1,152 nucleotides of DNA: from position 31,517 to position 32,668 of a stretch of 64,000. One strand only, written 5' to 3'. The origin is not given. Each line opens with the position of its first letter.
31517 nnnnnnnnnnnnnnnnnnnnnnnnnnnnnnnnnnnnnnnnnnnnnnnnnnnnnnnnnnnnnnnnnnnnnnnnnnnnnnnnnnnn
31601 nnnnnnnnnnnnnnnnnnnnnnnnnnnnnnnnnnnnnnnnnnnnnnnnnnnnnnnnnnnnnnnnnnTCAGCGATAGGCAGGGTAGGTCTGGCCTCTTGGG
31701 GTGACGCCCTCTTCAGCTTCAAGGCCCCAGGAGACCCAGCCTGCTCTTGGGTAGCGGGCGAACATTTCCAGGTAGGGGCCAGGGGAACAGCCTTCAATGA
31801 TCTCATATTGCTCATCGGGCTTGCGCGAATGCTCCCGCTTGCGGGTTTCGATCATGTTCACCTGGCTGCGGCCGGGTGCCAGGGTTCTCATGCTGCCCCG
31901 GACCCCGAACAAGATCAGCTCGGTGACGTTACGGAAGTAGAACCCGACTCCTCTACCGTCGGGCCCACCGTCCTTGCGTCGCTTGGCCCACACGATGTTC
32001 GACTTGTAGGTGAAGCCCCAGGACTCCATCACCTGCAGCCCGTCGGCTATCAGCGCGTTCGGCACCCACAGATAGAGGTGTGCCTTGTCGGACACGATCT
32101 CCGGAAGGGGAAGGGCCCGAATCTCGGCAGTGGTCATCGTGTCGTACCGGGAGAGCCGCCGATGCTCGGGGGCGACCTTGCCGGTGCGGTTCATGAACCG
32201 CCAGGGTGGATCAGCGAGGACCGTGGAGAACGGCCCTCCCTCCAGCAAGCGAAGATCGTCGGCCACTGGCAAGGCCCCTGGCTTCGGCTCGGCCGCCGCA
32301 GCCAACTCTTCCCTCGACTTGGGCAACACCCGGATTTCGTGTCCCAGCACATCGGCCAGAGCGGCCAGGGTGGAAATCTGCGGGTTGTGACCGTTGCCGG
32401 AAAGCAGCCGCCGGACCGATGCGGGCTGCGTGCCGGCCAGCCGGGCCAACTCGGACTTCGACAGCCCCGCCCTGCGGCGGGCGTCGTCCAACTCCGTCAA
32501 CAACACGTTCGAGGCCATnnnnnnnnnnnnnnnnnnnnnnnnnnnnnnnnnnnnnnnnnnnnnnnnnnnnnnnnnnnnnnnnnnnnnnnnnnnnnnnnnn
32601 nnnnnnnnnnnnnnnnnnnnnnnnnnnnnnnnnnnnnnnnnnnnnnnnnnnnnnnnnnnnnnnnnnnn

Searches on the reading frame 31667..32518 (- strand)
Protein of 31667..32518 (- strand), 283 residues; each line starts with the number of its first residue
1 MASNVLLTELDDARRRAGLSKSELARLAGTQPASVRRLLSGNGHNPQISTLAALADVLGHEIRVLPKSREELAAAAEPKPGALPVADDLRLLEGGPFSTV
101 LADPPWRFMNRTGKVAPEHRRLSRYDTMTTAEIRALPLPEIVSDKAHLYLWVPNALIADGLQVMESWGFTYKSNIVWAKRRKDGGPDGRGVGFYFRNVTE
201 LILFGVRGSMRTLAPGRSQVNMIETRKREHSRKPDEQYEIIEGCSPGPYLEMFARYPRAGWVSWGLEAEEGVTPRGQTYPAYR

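Call 10: search_protein_families(library=pfam, proteins=[window:31667-32518:-], max_evalue=0.01)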
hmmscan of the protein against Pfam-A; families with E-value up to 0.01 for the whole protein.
window:31667-32518:- (283 aa): 4 families
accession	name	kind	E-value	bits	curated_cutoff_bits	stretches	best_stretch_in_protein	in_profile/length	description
PF05063.20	MT-A70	-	4.5e-29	102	23.9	1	97-267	1-172/172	MT-A70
PF13560.12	HTH_31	-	1.3e-08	35.4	27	1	9-59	5-55/64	Helix-turn-helix domain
PF01381.28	HTH_3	-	1.5e-07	31.7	23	1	12-59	3-49/55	Helix-turn-helix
PF13443.12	HTH_26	-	2.2e-05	25.1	22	1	14-59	6-51/63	Cro/C1-type HTH DNA-binding domain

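Call 11: search_protein_families(library=ncbifam, proteins=[window:31667-32518:-], max_evalue=0.01)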
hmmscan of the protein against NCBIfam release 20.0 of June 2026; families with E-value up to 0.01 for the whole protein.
window:31667-32518:- (283 aa): 1 family
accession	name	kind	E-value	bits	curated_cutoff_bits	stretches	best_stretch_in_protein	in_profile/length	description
TIGR03070.1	couple_hipB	subfamily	0.0075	16.2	71.65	0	10-61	7-57/58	type II toxin-antitoxin system Y4mF family antitoxin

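Call 12: find_encoding_contigs(protein=window:31667-32518:-, flank=6000, max_places=10)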
Protein window:31667-32518:- (283 aa): no gene with exactly this product is on record in the collection.

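Call 15: find_homologous_proteins(query=window:31667-32518:-)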
Query window:31667-32518:- (283 aa): 8000 proteins with E <= 0.001 among 8000 candidates; the best 120 are listed.
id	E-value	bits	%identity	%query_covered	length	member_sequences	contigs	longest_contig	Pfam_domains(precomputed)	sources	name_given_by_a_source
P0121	7.3e-165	565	87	100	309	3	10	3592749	PF05063.21,PF01381.29,PF13560.13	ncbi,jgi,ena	-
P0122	2.2e-164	564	88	100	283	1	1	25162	PF05063.21,PF01381.29,PF13560.13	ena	-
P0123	5.1e-164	563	87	100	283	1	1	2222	PF05063.21,PF01381.29,PF13560.13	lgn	-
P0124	6.5e-163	559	88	98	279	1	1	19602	PF05063.21,PF01381.29,PF13560.13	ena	-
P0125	5.5e-162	556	87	98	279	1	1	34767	PF05063.21,PF01381.29,PF13560.13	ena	-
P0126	1.4e-160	551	85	100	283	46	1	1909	PF05063.21,PF01381.29,PF13560.13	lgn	-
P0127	9.1e-160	549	84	100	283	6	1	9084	PF05063.21,PF01381.29,PF13560.13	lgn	-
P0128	7.4e-159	546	84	100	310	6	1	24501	PF05063.21,PF01381.29,PF13560.13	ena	-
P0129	3.3e-157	540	83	100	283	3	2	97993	PF05063.21,PF01381.29,PF13560.13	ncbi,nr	ncbi:MAG: MT-A70 family methyltransferase [Acidimicrobiaceae bacterium]|nr:MT-A70 family methyltrans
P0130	3.9e-157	540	84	99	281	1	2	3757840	PF05063.21,PF01381.29,PF13560.13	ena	-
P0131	6.0e-157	539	84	100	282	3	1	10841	PF05063.21,PF01381.29,PF13560.13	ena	-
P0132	1.2e-156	538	88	93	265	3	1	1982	PF05063.21,PF01381.29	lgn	-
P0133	5.0e-156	536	83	100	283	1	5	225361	PF05063.21,PF01381.29,PF13560.13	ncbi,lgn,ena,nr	ncbi:MAG: helix-turn-helix domain-containing protein [Acidimicrobiia bacterium]|nr:helix-turn-helix 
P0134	2.0e-155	534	83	100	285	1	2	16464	PF05063.21,PF01381.29,PF13560.13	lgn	-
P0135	2.3e-155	534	81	100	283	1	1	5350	PF05063.21,PF01381.29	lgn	-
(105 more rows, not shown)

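Call 17: find_encoding_contigs(protein=P0121, flank=5000, max_places=10)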
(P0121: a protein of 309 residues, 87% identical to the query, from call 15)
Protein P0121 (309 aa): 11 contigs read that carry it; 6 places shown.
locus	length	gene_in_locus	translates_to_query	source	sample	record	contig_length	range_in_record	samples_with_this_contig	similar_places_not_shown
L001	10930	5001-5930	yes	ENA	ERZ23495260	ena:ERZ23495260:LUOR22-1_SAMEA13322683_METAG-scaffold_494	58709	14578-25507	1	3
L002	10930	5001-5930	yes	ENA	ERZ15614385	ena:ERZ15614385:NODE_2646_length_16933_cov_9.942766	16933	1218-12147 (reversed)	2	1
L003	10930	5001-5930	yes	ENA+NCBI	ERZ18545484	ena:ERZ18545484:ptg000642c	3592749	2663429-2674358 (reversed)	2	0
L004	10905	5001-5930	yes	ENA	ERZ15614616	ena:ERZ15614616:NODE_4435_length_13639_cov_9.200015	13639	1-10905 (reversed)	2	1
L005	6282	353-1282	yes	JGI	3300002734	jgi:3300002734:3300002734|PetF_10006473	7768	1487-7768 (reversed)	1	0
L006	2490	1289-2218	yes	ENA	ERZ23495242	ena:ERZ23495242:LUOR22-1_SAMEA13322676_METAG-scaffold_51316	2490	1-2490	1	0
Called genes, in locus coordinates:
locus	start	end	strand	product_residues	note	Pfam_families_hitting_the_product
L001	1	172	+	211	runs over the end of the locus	PF02653:BPD_transp_2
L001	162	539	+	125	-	PF00005:ABC_tran, PF13304:AAA_21 (weak)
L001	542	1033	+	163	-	PF00005:ABC_tran, PF12399:BCA_ABC_TP_C (weak)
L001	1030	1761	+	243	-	PF00005:ABC_tran, PF13304:AAA_21 (weak)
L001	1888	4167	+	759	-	PF08335:GlnD_UR_UTase, PF01966:HD, PF01842:ACT (faint), PF22754:bHLH-TF_ACT-like_plant (faint), PF26956:ACT_ACR_D1 (weak)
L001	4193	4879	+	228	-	PF12535:Nudix_N, PF00293:NUDIX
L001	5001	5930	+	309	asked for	PF01381:HTH_3, PF13560:HTH_31, PF05063:MT-A70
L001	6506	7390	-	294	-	PF09754:PAC2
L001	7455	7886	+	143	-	PF13673:Acetyltransf_10, PF00583:Acetyltransf_1, PF13508:Acetyltransf_7, PF14542:Acetyltransf_CG (weak)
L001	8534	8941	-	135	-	-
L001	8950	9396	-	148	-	-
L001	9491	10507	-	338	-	PF00005:ABC_tran, PF08352:oligo_HPY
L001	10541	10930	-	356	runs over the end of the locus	PF00005:ABC_tran, PF02463:SMC_N (weak), PF13304:AAA_21 (weak), PF08352:oligo_HPY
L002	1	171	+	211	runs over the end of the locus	PF02653:BPD_transp_2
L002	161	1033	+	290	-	PF00005:ABC_tran, PF13304:AAA_21 (faint), PF12399:BCA_ABC_TP_C (weak)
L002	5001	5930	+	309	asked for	PF01381:HTH_3, PF13560:HTH_31, PF05063:MT-A70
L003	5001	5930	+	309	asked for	PF01381:HTH_3, PF13560:HTH_31, PF05063:MT-A70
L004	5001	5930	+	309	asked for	PF01381:HTH_3, PF13560:HTH_31, PF05063:MT-A70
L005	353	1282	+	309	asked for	PF01381:HTH_3, PF13560:HTH_31, PF05063:MT-A70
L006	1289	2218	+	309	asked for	PF01381:HTH_3, PF13560:HTH_31, PF05063:MT-A70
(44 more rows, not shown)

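Call 18: find_encoding_contigs(protein=P0130, flank=5000, max_places=4)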
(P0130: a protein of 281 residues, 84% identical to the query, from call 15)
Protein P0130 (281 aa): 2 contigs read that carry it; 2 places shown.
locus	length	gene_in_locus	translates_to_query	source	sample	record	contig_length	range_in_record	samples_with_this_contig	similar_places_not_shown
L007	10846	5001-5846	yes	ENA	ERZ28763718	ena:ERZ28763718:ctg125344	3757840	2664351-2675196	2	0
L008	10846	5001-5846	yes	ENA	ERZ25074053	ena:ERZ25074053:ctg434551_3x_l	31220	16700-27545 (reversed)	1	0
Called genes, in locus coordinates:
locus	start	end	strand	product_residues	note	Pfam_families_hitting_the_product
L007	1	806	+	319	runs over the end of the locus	PF02126:PTE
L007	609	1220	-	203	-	-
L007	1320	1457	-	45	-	-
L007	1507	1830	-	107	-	-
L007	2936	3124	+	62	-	-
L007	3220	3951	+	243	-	-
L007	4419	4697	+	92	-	PF10049:DUF2283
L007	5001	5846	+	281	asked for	PF01381:HTH_3 (weak), PF13560:HTH_31 (weak), PF05063:MT-A70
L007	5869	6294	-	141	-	PF09195:Endonuc-BglII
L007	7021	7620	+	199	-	-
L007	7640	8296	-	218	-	-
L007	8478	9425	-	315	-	PF01555:N6_N4_Mtase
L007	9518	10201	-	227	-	-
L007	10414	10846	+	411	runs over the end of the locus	PF13304:AAA_21, PF13175:AAA_15 (weak)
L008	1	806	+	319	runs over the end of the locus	PF02126:PTE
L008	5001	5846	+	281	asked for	PF01381:HTH_3 (weak), PF13560:HTH_31 (weak), PF05063:MT-A70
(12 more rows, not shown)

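Call 20: find_related_loci(query=window:31667-32518:-, collection=genome_contigs, flank=4000)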
Query window:31667-32518:- (283 aa) in genome_contigs; peptide patterns used: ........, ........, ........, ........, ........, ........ (x = any residue, [..] = any of these).
459 stretches matched a pattern; 262 encode a relative of the query (tblastn E <= 1e-3); the best 80 are kept; 80 distinct loci.
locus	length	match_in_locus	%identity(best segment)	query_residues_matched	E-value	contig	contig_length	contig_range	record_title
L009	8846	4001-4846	85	1-282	1e-164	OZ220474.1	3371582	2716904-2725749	MAG: Acidimicrobiales bacterium isolate 4b812a4e-3496-474d-945e-b88e54f0514e genome assembly, chromosome: 1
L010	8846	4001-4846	85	1-282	2e-163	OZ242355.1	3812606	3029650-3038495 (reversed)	MAG: Acidimicrobiales bacterium isolate 104998a1-4135-4d78-96d2-be0913496795 genome assembly, chromosome: 1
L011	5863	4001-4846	83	1-282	3e-161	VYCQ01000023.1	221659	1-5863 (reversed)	MAG: Acidimicrobiia bacterium isolate SB0675_bin_2 NODE_22_length_221659_cov_31.744923, whole genome shotgun sequence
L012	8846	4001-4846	87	1-282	2e-160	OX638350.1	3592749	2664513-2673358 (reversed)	MAG: uncultured Acidimicrobiales bacterium isolate f23ad4c5-4acf-44dc-8341-13aaafada964 genome assembly, chromosome: 1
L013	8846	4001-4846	84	1-282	1e-159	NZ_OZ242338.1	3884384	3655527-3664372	MAG: Candidatus Poriferisocius sp. isolate b1648d6f-d579-441a-9e02-68cbdfacbddd chromosome 1, complete sequence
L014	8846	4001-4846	86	1-282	2e-159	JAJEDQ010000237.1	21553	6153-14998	MAG: Acidimicrobiia bacterium isolate p16x33bins.34 k141_201160, whole genome shotgun sequence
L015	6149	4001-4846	85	1-282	3e-159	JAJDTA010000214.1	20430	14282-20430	MAG: Acidimicrobiia bacterium isolate jk18x11bins.4 k141_599803, whole genome shotgun sequence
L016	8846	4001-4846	82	1-282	1e-158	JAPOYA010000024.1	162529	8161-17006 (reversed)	MAG: Acidimicrobiaceae bacterium isolate COS4_bin_1 NODE_87_length_162529_cov_24.5048, whole genome shotgun sequence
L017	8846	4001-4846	85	1-282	3e-158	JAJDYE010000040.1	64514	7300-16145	MAG: Acidimicrobiia bacterium isolate jk18x27bins.72 k141_467133, whole genome shotgun sequence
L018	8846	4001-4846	85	1-282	2e-158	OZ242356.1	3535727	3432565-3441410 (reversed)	MAG: Acidimicrobiales bacterium isolate 1ff3c0e0-a0fb-4382-b91d-522820076fd5 genome assembly, chromosome: 1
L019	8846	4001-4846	85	1-282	2e-158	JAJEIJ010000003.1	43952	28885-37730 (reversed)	MAG: Acidimicrobiia bacterium isolate p16x65bins.37 k141_734247, whole genome shotgun sequence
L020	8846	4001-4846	85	1-282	2e-158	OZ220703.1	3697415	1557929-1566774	MAG: Acidimicrobiales bacterium isolate 8adfe4d6-2910-4d5b-99a4-34b3ebb1dbab genome assembly, chromosome: 1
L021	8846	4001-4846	85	1-282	3e-158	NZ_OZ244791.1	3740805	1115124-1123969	MAG: Candidatus Poriferisocius sp. isolate cde17ac8-0948-4364-bd42-6cfd40f4f062 chromosome 1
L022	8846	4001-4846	84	1-282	5e-157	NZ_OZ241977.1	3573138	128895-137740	MAG: Candidatus Poriferisocius sp. isolate 487b4cec-4729-4ab4-8a52-7084cce3f8e8 chromosome 1, complete sequence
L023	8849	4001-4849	81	1-283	8e-157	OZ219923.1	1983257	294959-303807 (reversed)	MAG: Acidimicrobiia bacterium isolate 542d8752-d573-496e-aaa5-f876508f7d52 genome assembly, chromosome: 2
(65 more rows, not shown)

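Call 25: search_protein_families(library=padloc, proteins=[window:31667-32518:-], max_evalue=0.01)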
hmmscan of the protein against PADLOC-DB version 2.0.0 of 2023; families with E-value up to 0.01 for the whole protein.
window:31667-32518:- (283 aa): 9 families
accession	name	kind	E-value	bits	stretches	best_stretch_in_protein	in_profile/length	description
PDLC03221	MTase_II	-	4.7e-103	342.3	1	91-281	16-205/272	Type II methyltransferase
PDLC03262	MTase_II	-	1.9e-67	224.9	1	96-275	9-187/204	Type II methyltransferase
PDLC04142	capH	-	3.1e-06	26.2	1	3-69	4-65/103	capH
PDLC03949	RmrA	-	0.00023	18.1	1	10-63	7-59/363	-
PDLC04760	PDC-M64C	-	0.00048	18.4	1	15-68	36-88/93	-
PDLC04761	PDC-M64C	-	0.00077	18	1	9-68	37-95/100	-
PDLC03955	RmrA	-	0.0037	14.6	1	10-65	25-79/371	-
PDLC03952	RmrA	-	0.0045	13.9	1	8-69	25-85/395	-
PDLC03946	RmrA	-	0.0046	13.7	1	10-63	7-59/357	-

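Call 92: search_solved_structures(query=window:31667-32518:-, max_evalue=0.01)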
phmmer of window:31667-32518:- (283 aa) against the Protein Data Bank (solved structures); distinct sequences matched with E-value up to 0.01: 32.
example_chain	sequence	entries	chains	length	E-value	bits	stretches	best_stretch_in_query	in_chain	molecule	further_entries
7f4r_A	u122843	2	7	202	2e-20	76.5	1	93-267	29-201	MT-a70 family protein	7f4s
7f4l_C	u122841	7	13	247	3.7e-20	75.6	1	93-267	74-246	MT-a70 family protein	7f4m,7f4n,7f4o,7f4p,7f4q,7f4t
7yi8_B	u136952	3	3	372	8.7e-20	74.4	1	93-267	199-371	MT-a70 family protein | mRNA m(6)A methyltransferase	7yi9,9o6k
8xyl_A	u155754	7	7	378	9.1e-20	74.3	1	93-267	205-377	MT-a70 family protein | mRNA m(6)A methyltransferase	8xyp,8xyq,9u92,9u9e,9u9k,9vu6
8xyx_A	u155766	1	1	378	1.2e-18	70.7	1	94-267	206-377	MT-a70 family protein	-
9g4u_A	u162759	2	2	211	8.7e-15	58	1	95-266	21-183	N6-adenosine-methyltransferase catalytic subunit | N(6)-adenosine-methyltransferase catalytic subunit METTL3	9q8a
9g4w_A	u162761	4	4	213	8.9e-15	57.9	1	95-266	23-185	N6-adenosine-methyltransferase catalytic subunit | N(6)-adenosine-methyltransferase catalytic subunit METTL3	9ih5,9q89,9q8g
5il0_A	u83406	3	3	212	9e-15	57.9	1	95-266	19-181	METTL3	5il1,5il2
9g4s_A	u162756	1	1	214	9.1e-15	57.9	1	95-266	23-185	N6-adenosine-methyltransferase catalytic subunit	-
8bn8_AAA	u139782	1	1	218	9.5e-15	57.9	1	95-266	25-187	N6-adenosine-methyltransferase catalytic subunit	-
9r8z_A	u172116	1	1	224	1e-14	57.7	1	95-266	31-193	N(6)-adenosine-methyltransferase catalytic subunit METTL3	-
5k7m_A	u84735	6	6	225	1e-14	57.7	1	95-266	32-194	N6-adenosine-methyltransferase 70 kDa subunit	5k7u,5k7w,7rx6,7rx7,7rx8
5l6d_A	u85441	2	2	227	1.1e-14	57.7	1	95-266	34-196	N6-adenosine-methyltransferase 70 kDa subunit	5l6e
29vd_A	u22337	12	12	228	1.1e-14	57.7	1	95-266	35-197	N6-adenosine-methyltransferase catalytic subunit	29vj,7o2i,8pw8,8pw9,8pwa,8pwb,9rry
7acd_A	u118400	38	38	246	1.4e-14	57.3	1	95-266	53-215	N6-adenosine-methyltransferase catalytic subunit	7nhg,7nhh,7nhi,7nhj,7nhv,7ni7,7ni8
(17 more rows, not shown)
